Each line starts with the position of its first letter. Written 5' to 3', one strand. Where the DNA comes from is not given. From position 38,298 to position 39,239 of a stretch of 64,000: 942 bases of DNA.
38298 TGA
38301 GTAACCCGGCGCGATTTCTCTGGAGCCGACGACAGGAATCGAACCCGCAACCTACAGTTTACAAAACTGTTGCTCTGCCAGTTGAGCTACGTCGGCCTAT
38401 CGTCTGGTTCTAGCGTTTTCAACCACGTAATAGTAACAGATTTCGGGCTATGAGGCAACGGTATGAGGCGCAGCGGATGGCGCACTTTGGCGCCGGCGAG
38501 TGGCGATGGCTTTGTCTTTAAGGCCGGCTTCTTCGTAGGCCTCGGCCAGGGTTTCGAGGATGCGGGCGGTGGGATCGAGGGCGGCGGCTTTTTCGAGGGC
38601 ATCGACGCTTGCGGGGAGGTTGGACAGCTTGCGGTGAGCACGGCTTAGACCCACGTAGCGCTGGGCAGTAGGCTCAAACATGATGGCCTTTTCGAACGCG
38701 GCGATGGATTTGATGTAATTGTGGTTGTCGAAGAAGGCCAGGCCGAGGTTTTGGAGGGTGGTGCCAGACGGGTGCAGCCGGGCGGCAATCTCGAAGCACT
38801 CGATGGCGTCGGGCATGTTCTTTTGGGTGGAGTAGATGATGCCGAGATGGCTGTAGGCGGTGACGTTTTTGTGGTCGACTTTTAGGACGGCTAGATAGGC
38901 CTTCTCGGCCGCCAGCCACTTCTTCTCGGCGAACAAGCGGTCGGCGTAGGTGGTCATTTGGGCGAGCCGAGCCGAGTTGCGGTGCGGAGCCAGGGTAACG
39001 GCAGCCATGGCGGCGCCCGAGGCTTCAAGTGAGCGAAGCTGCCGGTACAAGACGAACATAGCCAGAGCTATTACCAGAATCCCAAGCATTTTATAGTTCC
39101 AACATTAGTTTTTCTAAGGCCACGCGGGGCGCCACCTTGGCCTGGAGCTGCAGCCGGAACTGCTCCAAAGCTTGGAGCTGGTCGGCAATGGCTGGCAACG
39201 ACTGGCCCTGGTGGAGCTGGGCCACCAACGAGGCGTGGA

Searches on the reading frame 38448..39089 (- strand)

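Call 29: search_protein_families(library=pfam, proteins=[window:38448-39089:-], max_evalue=0.01)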
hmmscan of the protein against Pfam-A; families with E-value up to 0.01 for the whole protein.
window:38448-39089:- (213 aa): 16 families
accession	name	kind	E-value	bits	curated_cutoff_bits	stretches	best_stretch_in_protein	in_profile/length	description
PF00515.34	TPR_1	-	6.5e-18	64.2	27.8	2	78-108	3-33/34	Tetratricopeptide repeat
PF07719.23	TPR_2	-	9.3e-18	63.3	27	2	112-141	4-33/34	Tetratricopeptide repeat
PF13181.12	TPR_8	-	4.7e-12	45.5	25.7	0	112-140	4-32/34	Tetratricopeptide repeat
PF13414.12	TPR_11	-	4.1e-11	42.8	26.8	1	50-89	2-41/42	TPR repeat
PF13432.12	TPR_16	-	5.7e-11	43.1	32.7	2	49-108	4-63/65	Tetratricopeptide repeat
PF13424.12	TPR_12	-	1.6e-10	41.5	30.1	1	77-136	4-72/77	Tetratricopeptide repeat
PF23914.1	TPR_CcmH_CycH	-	2.1e-08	34.6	42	1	22-108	68-153/158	Cytochrome c-type biogenesis protein H TPR domain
PF13374.12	TPR_10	-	8.3e-07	29.3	27.5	0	77-100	3-26/42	Tetratricopeptide repeat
PF13371.12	TPR_9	-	5.5e-06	26.7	35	1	52-111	5-64/73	Tetratricopeptide repeat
PF11846.14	Wzy_C_2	-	6.9e-06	26.6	28.5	1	143-200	114-171/191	Virulence factor membrane-bound polymerase, C-terminal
PF13176.12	TPR_7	-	1e-05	25.7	27.9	0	78-107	1-32/36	Tetratricopeptide repeat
PF13428.12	TPR_14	-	4.2e-05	24.3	23.5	0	145-183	4-43/44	Tetratricopeptide repeat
PF13431.12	TPR_17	-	0.00016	22.1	24.4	0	64-96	1-33/34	Tetratricopeptide repeat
PF14559.12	TPR_19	-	0.00088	20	25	0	52-107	1-56/68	Tetratricopeptide repeat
PF21501.2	LANA1_DNA-bd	-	0.0011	19.9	27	1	5-93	32-118/119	Protein LANA1-like, DNA-binding domain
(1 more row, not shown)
